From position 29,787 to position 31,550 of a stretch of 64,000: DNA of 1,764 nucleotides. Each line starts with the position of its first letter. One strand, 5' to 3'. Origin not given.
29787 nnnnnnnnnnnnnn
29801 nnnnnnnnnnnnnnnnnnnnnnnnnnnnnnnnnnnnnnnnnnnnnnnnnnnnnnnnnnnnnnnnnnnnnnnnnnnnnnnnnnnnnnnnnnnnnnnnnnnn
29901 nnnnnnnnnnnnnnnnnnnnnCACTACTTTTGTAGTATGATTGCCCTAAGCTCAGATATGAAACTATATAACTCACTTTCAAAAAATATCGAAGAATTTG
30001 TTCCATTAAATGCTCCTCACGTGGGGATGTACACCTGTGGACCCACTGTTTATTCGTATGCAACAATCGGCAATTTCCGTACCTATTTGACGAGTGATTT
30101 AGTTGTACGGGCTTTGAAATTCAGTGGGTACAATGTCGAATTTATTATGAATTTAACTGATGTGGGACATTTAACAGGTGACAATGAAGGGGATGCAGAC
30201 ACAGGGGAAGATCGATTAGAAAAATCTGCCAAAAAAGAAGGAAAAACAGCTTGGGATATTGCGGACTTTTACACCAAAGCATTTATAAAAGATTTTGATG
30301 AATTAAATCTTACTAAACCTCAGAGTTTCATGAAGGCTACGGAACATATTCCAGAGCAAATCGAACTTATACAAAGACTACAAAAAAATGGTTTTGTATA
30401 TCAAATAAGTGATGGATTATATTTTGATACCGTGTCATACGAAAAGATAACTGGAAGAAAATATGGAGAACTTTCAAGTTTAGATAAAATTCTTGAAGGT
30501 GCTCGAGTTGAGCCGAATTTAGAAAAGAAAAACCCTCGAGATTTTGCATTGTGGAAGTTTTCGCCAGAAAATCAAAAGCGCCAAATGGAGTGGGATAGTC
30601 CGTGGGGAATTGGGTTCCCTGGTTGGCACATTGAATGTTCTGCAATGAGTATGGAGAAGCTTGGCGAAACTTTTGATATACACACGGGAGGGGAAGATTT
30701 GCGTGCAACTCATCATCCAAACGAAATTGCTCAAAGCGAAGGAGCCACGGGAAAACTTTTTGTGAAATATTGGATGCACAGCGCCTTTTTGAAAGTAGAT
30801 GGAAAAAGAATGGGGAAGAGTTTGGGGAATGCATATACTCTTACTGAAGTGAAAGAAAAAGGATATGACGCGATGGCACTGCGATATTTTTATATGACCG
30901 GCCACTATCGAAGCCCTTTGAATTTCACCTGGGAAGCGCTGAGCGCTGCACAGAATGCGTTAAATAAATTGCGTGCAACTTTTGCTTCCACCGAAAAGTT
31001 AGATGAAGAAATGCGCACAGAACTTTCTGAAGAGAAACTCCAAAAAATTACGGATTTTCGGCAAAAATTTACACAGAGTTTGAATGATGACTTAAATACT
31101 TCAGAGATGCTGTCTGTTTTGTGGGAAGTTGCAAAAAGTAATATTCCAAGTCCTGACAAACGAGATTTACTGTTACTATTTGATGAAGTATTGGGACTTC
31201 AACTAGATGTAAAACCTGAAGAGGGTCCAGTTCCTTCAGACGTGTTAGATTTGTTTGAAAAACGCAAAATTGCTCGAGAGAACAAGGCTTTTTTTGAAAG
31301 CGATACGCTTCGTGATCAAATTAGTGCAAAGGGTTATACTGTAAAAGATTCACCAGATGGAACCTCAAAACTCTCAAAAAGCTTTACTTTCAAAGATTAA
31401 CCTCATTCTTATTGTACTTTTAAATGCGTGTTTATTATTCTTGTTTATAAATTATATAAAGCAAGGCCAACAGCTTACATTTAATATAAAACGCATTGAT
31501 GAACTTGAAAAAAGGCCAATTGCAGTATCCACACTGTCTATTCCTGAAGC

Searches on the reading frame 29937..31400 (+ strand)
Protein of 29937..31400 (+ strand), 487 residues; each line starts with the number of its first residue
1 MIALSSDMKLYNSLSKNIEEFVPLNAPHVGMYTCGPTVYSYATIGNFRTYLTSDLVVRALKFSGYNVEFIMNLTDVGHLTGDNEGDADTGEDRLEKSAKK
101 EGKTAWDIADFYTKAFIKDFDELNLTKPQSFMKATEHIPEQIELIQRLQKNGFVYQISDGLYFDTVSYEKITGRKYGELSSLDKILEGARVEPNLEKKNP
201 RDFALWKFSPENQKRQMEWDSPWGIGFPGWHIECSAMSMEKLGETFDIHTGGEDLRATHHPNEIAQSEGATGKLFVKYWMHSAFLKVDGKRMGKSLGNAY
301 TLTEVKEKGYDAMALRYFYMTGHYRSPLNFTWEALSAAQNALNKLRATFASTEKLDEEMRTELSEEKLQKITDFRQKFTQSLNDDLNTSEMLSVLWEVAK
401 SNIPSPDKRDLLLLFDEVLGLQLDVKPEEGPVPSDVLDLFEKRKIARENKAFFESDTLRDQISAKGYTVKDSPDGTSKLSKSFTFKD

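Call 63: search_protein_families(library=pfam, proteins=[window:29937-31400:+], max_evalue=0.00001)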
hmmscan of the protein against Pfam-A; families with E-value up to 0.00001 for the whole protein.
window:29937-31400:+ (487 aa): 2 families
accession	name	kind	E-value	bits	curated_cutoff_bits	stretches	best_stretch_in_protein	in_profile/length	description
PF01406.26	tRNA-synt_1e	-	5.1e-93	312.2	27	1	21-339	2-300/301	tRNA synthetases class I (C) catalytic domain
PF09334.17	tRNA-synt_1g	-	4.9e-11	42.4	20.1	0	43-166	15-125/391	tRNA synthetases class I (M)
